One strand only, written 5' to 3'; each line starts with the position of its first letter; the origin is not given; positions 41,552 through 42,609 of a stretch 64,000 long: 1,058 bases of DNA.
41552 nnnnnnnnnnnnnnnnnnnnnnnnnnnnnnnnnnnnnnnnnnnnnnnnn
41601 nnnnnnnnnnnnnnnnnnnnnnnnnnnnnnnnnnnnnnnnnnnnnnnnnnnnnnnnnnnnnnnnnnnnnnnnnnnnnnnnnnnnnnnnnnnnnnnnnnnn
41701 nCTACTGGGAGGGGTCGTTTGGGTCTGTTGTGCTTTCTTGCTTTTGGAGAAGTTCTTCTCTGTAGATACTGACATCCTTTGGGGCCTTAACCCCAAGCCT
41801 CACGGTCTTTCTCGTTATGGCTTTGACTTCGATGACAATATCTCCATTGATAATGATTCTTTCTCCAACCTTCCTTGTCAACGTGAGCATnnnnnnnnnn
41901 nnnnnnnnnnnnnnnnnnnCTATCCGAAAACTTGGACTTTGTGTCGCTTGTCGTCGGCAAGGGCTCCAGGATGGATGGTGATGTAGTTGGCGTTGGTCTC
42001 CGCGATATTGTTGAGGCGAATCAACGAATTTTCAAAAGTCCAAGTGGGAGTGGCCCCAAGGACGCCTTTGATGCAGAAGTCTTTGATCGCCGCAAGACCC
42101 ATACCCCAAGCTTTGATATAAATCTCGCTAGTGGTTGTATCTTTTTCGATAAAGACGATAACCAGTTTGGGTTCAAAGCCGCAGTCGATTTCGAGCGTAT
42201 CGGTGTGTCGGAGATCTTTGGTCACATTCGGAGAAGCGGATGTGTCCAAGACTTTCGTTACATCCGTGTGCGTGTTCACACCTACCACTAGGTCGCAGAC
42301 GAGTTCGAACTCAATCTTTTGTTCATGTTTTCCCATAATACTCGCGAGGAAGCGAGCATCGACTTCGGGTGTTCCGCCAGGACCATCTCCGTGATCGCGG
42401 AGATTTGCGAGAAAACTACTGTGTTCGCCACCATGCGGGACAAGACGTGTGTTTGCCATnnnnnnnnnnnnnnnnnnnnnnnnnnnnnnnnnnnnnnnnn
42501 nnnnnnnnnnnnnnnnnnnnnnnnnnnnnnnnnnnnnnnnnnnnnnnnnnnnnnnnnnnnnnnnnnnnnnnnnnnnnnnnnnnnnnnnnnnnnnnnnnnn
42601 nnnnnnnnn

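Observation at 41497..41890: Phage-encoded CsrA homolog embedded in the tail operon, flanked by a strand-specific GGA-rich 200-nt island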

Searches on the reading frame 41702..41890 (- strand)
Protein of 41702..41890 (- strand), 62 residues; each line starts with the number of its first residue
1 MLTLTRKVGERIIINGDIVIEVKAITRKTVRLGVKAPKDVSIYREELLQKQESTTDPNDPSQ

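Call 3: search_protein_families(library=pfam, proteins=[window:41702-41890:-], max_evalue=0.01)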
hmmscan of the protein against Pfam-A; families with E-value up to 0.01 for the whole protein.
window:41702-41890:- (62 aa): 1 family
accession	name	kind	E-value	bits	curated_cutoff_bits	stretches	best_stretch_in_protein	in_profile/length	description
PF02599.21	CsrA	-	1.2e-20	73.6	27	1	1-50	1-50/53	Global regulator protein family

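Call 4: search_protein_families(library=phrogs, proteins=[window:41702-41890:-], max_evalue=0.01)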
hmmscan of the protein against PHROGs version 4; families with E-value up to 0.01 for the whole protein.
window:41702-41890:- (62 aa): 4 families
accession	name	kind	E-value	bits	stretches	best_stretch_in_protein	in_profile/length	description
phrog_9500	-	transcription regulation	5.1e-18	65.9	1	1-57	1-57/65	CsrA-like regulator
phrog_5527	-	transcription regulation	7.9e-13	49.6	1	1-52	1-52/123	transcriptional regulator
phrog_31572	-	unknown function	1e-09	39.4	1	1-52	1-52/105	-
phrog_8397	-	transcription regulation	0.0019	19.2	1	4-45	5-45/64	CsrA-like regulator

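Call 10: find_related_loci(query=window:41702-41890:-, collection=viral_contigs, flank=6000)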
Query window:41702-41890:- (62 aa) in viral_contigs; peptide patterns used: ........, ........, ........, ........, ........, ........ (x = any residue, [..] = any of these).
30 stretches matched a pattern; 5 encode a relative of the query (tblastn E <= 1e-3); 5 distinct loci.
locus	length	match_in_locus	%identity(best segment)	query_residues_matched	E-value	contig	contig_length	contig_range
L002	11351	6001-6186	100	1-62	7e-38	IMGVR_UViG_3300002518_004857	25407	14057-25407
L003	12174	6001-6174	57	1-58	3e-16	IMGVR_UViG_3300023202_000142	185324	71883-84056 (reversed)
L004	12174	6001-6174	53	1-58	3e-15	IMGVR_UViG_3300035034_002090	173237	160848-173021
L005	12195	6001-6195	40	1-59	1e-8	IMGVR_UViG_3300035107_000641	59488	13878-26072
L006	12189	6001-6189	40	1-57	2e-6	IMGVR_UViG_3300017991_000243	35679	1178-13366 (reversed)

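Call 14: find_homologous_proteins(query=window:41702-41890:-, max_evalue=0.00001)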
Query window:41702-41890:- (62 aa): 20 proteins with E <= 0.00001 among 20 candidates.
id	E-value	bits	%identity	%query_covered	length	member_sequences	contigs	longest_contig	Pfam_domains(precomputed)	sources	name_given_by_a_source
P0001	5.3e-31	122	100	100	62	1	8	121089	PF02599.22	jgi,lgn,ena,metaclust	metaclust:\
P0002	2.7e-10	57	58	95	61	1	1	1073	PF02599.22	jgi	-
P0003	2.7e-10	57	58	95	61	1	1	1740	PF02599.22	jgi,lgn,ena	-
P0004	3.3e-10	57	59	90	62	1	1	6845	PF02599.22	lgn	-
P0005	3.6e-10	57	58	95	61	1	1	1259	PF02599.22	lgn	-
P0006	5.6e-10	56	58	95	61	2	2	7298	PF02599.22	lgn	-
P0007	3.0e-9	54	54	95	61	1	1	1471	PF02599.22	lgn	-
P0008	3.0e-9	54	58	95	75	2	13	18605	PF02599.22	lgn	-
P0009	3.2e-9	54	54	95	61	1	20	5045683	PF02599.22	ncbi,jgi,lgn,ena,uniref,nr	ncbi:carbon storage regulator CsrA [Bradymonas sediminis]|uniref:Translational regulator CsrA n=1 Ta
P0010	5.5e-9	53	57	85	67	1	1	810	PF02599.22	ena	-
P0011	2.3e-8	51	63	79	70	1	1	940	PF02599.22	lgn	-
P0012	2.4e-8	51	63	77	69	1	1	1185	PF02599.22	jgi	jgi:carbon storage regulator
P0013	2.6e-8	51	63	79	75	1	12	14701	PF02599.22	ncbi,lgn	-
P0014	2.6e-8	51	63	79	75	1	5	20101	PF02599.22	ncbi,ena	-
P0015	2.8e-8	51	59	85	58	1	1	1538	PF02599.22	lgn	-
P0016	3.4e-8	51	59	89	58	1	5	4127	PF02599.22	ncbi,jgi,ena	-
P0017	4.3e-8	50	59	85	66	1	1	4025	PF02599.22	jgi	jgi:carbon storage regulator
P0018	8.9e-8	49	66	76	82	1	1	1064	PF02599.22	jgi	jgi:carbon storage regulator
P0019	1.2e-7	49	66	76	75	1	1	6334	PF02599.22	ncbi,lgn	-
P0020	2.1e-7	48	62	76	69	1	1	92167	PF02599.22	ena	-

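Call 18: find_encoding_contigs(protein=P0001, flank=3000, max_places=8)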
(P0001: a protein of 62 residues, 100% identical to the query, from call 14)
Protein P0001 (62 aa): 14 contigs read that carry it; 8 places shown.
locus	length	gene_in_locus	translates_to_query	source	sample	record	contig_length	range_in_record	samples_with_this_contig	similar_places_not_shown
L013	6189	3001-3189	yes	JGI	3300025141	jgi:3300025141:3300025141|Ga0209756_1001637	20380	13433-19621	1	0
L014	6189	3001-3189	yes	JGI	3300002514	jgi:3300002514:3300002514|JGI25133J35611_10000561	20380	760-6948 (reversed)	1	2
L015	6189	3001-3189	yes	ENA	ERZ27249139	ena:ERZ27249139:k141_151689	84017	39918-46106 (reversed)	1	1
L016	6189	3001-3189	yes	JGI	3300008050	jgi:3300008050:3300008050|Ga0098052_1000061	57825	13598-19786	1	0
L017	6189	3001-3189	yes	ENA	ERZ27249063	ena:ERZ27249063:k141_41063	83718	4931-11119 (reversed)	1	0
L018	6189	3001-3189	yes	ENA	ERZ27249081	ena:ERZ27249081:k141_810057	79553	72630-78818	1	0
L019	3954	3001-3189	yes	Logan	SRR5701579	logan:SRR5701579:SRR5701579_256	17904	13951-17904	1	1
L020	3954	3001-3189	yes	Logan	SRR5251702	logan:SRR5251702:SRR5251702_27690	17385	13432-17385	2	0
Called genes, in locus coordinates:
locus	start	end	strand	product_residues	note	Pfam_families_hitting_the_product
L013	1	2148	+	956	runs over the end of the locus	-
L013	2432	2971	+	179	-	-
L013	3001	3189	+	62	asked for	PF02599:CsrA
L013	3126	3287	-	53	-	-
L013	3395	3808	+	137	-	PF26461:Phi812_tail_tube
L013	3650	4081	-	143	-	-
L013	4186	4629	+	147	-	-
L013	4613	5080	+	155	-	-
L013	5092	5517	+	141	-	PF00565:SNase (weak)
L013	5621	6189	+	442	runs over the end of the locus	?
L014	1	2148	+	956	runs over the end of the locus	-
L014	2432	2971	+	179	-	-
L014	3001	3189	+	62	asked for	PF02599:CsrA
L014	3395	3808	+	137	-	PF26461:Phi812_tail_tube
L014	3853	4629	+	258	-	-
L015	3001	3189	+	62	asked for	PF02599:CsrA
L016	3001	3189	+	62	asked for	PF02599:CsrA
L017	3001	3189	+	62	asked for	PF02599:CsrA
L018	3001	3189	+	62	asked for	PF02599:CsrA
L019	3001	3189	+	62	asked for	PF02599:CsrA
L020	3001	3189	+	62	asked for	PF02599:CsrA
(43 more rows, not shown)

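Call 45: search_dna_similar(query=window:41702-41890:-, collection=phages, mode=protein, max_evalue=0.001, max_rows=40)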
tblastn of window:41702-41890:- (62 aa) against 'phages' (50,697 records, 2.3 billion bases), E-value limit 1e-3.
Records with a match: 46; places in all: 46; records where one place covers at least 80% of the query: 44.
Best place of each record, by identity: <60% 46.
By first word of the organism name: Vibrio 28; Pseudomonas 11; Bacteriophage 2; Acinetobacter 2; Salmonella 1; Providencia 1; Bacillus 1.
By host as written in the record: - 25; Vibrio crassostreae 6; Pseudomonas aeruginosa 5; carbapenem-resistant Pseudomonas aeruginosa YMC11/07/P54 2; Pseudomonas aeruginosa strain 3-38 1; Homo sapiens 1; Providencia stuartii 1; Pseudomonas aeruginosa P9W 1; and 4 more.
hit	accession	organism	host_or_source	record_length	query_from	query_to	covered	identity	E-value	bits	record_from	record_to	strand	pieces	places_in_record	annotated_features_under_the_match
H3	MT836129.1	Bacteriophage sp.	human fecal samples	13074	1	56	90%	47.4%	6e-7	49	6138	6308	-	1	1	record has no annotation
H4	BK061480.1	Pseudomonas phage vB_PaeS-D14H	Pseudomonas aeruginosa strain 3-38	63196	1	62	100%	40.3%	7e-5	44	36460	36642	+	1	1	Bacteriophage control infection protein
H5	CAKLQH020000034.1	Acinetobacter phage MD-2021a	not known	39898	1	50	81%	46.0%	1e-7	51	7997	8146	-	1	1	csrA: carbon storage regulator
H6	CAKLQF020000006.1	Acinetobacter phage MD-2021a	not known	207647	1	50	81%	46.0%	1e-7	51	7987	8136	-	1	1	csrA: carbon storage regulator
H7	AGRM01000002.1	Salmonella enterica subsp. houtenae str. ATCC BAA-1581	Homo sapiens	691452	1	53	85%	43.4%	8e-8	52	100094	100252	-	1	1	carbon storage regulator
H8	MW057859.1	Providencia phage PSTCR8lys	Providencia stuartii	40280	1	47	76%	46.8%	4e-6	47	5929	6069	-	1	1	carbon storage regulator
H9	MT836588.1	Bacteriophage sp.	human fecal samples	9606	1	47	76%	46.8%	4e-5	44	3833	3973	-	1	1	record has no annotation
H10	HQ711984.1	Pseudomonas phage phi297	Pseudomonas aeruginosa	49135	1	50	81%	44.0%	2e-5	45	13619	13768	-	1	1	global regulatory protein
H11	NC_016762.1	Pseudomonas phage phi297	Pseudomonas aeruginosa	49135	1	50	81%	44.0%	2e-5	45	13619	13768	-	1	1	transcriptional regulator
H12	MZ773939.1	Pseudomonas phage PP9W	Pseudomonas aeruginosa P9W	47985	1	50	81%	44.0%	2e-5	45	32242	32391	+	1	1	carbon storage regulator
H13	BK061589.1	Pseudomonas phage vB_PaeS-D14P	Pseudomonas aeruginosa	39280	1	50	81%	44.0%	3e-5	45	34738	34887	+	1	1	Bacteriophage control infection protein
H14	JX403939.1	Pseudomonas phage YMC/01/01/P52_PAE_BP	Pseudomonas aeruginosa YMC/01/01/P52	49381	1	50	81%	44.0%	3e-5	45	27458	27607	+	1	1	hypothetical protein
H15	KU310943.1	Pseudomonas phage YMC11/07/P54_PAE_BP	carbapenem-resistant Pseudomonas ...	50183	1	50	81%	44.0%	3e-5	45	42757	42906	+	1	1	hypothetical protein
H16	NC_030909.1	Pseudomonas phage YMC11/07/P54_PAE_BP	carbapenem-resistant Pseudomonas ...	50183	1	50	81%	44.0%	3e-5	45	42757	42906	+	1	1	transcriptional regulator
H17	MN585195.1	Pseudomonas phage AUS531phi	Pseudomonas aeruginosa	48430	1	50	81%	44.0%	3e-5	44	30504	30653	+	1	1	bacteriophage control infection protein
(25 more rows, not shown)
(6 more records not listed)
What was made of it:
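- Closest known: csrA genes on phages and other mobile elements. Same: 46 GenBank phage records match (call 45).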

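Call 58: find_related_loci(query=window:41702-41890:-, collection=genome_contigs, flank=3000)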
Query window:41702-41890:- (62 aa) in genome_contigs; peptide patterns used: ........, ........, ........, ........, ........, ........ (x = any residue, [..] = any of these).
503 stretches matched a pattern; 106 encode a relative of the query (tblastn E <= 1e-3); the best 80 are kept; 80 distinct loci.
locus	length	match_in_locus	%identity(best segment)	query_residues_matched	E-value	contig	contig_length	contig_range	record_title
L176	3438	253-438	55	1-62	6e-16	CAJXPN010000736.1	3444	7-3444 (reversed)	MAG TPA_asm: uncultured Myxococcales bacterium isolate SRR3933267_bin.4_MetaBAT_v2.12.1_MAG genome assembly, contig: NOD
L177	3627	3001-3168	59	1-59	4e-15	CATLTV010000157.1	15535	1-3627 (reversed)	MAG: uncultured proteobacterium isolate SRR3960576_bin.3_MetaWRAP_v1.3_MAG genome assembly, contig: ERZ505213.1096, whol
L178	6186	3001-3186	45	1-62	8e-15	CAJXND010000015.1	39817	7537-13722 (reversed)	MAG TPA_asm: uncultured Ectothiorhodospiraceae bacterium isolate SRR4030052_bin.22_MetaBAT_v2.12.1_MAG genome assembly,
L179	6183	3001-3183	56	1-60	2e-14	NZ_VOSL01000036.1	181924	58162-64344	Lujinxingia vulgaris strain TMQ2 scaffold37, whole genome shotgun sequence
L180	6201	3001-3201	48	1-62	2e-14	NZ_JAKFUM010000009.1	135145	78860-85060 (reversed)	MAG: Nevskia sp. isolate D1_Bin_28 D1_0000098, whole genome shotgun sequence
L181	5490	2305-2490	48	1-60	2e-14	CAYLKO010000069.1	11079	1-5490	MAG TPA_asm: uncultured Chromatiaceae bacterium isolate binchicken_co322_228 genome assembly, contig: NODE_7337_length_1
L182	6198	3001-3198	47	1-58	3e-14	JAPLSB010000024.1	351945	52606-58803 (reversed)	MAG: Gammaproteobacteria bacterium isolate LacPavin_0920_WC70_MAG_66_37 LacPavin_0920_WC70_scaffold_73101, whole genome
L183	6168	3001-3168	55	1-56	3e-14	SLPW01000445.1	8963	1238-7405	MAG: Myxococcales bacterium isolate CSSed165cm_511 CSSed16-5cm-32003, whole genome shotgun sequence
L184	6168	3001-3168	55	1-56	3e-14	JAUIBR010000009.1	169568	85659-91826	MAG: bacterium isolate 6_bin.52 NODE_167_length_169568_cov_1.564828, whole genome shotgun sequence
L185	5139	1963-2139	53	1-59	3e-14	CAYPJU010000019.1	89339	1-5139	MAG TPA_asm: uncultured Bradymonadales bacterium isolate SRP321284_co1_34 genome assembly, contig: NODE_266_length_89339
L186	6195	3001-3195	51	1-59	3e-14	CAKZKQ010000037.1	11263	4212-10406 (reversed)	MAG TPA_asm: uncultured proteobacterium isolate ERR2094171_bin.68_CONCOCT_v1.1_MAG genome assembly, contig: ERZ650152.41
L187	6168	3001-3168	58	1-59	4e-14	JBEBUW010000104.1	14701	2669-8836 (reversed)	MAG: Lujinxingia vulgaris isolate T2.bin.228 NODE_14684_length_14701_cov_11.518640, whole genome shotgun sequence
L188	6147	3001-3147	65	1-49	5e-14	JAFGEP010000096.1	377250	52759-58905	MAG: Bradymonadales bacterium isolate Zod_Metabat.1238 k87_7937964, whole genome shotgun sequence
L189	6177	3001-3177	54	1-56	6e-14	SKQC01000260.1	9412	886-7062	MAG: Myxococcales bacterium isolate CSSed162cmA_402 CSSed16-2cmA-28346, whole genome shotgun sequence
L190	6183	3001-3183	51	1-59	7e-14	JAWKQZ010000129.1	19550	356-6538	MAG: Nannocystaceae bacterium isolate BC1.173 BC1.173.fa-129, whole genome shotgun sequence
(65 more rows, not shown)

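Call 61: search_solved_structures(query=window:41702-41890:-, max_evalue=0.001, show_alignments=2)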
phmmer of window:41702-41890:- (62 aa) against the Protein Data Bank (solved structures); distinct sequences matched with E-value up to 0.001: 12.
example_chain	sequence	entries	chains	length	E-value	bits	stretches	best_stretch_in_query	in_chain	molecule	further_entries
2jpp_A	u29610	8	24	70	3.6e-12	48.9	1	1-57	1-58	Translational repressor | Carbon storage regulator homolog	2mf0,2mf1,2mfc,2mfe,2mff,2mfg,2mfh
1vpz_A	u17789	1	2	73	4.7e-11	45.4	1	1-56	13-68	Carbon storage regulator homolog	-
2bti_A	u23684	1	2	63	7.7e-11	44.8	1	1-53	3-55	CARBON STORAGE REGULATOR HOMOLOG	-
1y00_A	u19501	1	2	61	9.5e-11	44.5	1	1-53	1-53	Carbon storage regulator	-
7yr6_E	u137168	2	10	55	1.4e-10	44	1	1-51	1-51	Translational regulator CsrA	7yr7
5z38_F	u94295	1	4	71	1.6e-10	43.8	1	1-53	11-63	wild type CsrA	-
5z38_E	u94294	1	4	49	1.4e-07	34.6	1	1-44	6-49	Truncated-CsrA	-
1t3o_A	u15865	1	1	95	3.3e-07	33.4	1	1-48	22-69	Carbon storage regulator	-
5dmb_D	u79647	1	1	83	4.9e-07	32.9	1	2-49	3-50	Carbon storage regulator homolog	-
8q7r_U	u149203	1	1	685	0.00013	25.3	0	14-46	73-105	Ubiquitin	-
8pql_U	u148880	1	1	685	0.00014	25.3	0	14-46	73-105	Ubiquitin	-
8pql_E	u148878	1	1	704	0.00017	25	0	14-46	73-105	Polyubiquitin-C,Nucleotide exchange factor SIL1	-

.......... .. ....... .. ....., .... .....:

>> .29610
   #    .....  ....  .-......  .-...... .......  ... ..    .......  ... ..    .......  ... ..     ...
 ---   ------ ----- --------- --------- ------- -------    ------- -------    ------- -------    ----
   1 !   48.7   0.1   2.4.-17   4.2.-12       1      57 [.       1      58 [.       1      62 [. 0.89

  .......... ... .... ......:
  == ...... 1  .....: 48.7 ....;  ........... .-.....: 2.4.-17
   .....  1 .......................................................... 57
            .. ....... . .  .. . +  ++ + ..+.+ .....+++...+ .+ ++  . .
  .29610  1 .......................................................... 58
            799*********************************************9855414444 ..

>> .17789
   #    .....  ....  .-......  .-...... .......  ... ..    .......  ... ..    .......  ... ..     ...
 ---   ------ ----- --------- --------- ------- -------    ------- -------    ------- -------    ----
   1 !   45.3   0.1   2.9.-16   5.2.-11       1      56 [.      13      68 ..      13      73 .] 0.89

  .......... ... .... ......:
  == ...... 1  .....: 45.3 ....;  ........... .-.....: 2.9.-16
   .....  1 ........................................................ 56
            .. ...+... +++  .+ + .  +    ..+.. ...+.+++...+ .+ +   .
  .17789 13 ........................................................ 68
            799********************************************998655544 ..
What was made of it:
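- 41702..41890 (-): csrA: 62-aa CsrA/RsmA-family RNA-binding protein. It is a lineage-specific insertion in the tail module. Family match: Pfam PF02599 at 73.6 bits against a cut-off of 27 (call 3); phrog_9500 'CsrA-like regulator' at 5e-18 (call 4); gapless alignment to RsmE 2jpp residues 1-57 (call 61).
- On CsrA/RsmA protein family: Gapless alignment to 2jpp (call 61).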

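Call 62: search_protein_families(library=ncbifam, proteins=[window:41702-41890:-], max_evalue=0.01)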
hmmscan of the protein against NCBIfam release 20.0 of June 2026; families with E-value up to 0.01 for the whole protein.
window:41702-41890:- (62 aa): 3 families
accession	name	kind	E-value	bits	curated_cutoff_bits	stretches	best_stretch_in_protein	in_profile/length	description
TIGR00202.1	csrA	equivalog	3e-18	65.7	70.1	1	1-52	1-52/69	carbon storage regulator CsrA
NF002469.0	PRK01712.1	equivalog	7.1e-18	64.4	73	1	1-52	1-52/65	carbon storage regulator CsrA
NF001844.0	PRK00568.1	equivalog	6.8e-12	45.3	106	1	1-48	1-48/76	carbon storage regulator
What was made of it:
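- On CsrA/RsmA protein family: 65.7 bits against a cut-off of 70.1; 64.4 against 73 (call 62).
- Closest known: CsrA/RsmA/RsmE family of translational regulators. Different: It scores just below NCBI's equivalog cut-offs (65.7 against 70.1; 64.4 against 73; call 62).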

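Call 73: find_related_loci(query=A5, collection=viral_contigs, flank=1000)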
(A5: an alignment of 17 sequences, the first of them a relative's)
Query A5 (62 aa) in viral_contigs; peptide patterns used: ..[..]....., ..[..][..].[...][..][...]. (x = any residue, [..] = any of these).
198 stretches matched a pattern; 167 encode a relative of the query (tblastn E <= 1e-3); the best 80 are kept; 80 distinct loci.
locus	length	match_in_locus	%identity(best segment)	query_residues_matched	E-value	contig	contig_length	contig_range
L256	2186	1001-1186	100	1-62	3e-37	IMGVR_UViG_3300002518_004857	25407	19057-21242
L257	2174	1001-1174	57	1-58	1e-15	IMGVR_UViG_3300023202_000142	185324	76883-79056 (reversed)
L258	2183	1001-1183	49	1-60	8e-15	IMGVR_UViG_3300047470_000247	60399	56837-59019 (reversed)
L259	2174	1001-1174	53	1-58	1e-14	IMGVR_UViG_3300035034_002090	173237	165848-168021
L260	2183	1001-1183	48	1-60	2e-14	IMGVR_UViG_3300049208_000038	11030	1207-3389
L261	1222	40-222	48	1-60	2e-14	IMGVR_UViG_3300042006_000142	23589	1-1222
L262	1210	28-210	48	1-60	2e-14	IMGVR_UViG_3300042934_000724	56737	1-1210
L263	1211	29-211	48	1-60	2e-14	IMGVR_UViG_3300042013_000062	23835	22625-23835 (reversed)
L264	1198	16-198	48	1-60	2e-14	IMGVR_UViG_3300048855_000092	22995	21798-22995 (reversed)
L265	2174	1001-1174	48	1-58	4e-14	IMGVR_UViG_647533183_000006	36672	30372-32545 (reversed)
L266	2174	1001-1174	47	1-58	8e-14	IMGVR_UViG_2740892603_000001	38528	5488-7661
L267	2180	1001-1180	45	1-62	1e-13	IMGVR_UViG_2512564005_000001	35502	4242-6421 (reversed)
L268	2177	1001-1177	47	1-58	1e-13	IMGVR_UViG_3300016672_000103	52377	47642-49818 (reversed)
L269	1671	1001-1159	49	1-53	2e-13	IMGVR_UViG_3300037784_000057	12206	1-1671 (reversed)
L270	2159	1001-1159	49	1-53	2e-13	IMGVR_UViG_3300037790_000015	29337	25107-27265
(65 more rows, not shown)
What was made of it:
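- Closest known: csrA genes on phages and other mobile elements. Same: At least 167 IMG/VR contigs match (call 73).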

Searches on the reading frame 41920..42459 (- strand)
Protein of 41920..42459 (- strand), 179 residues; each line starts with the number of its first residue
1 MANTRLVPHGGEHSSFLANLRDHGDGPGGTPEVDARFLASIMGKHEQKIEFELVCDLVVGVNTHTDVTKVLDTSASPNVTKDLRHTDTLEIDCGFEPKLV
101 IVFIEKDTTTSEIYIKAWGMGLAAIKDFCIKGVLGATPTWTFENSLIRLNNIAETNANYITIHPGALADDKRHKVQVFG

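Call 3: search_protein_families(library=pfam, proteins=[window:41920-42459:-], max_evalue=0.01)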
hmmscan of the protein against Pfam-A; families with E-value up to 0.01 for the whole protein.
window:41920-42459:- (179 aa): 0 families

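Call 4: search_protein_families(library=phrogs, proteins=[window:41920-42459:-], max_evalue=0.01)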
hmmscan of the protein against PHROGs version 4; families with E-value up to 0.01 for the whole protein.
window:41920-42459:- (179 aa): 0 families

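Call 62: search_protein_families(library=ncbifam, proteins=[window:41920-42459:-], max_evalue=0.01)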
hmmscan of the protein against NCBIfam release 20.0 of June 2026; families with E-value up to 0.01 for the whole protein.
window:41920-42459:- (179 aa): 0 families
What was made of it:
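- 41920..42459 (-): p179, a conserved tail-module gene between sheath and tube. It is ancestral, is not a CsrA partner, and is not detectably tube-like. No Pfam, PHROG or NCBIfam hit (calls 3, 4, 62).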
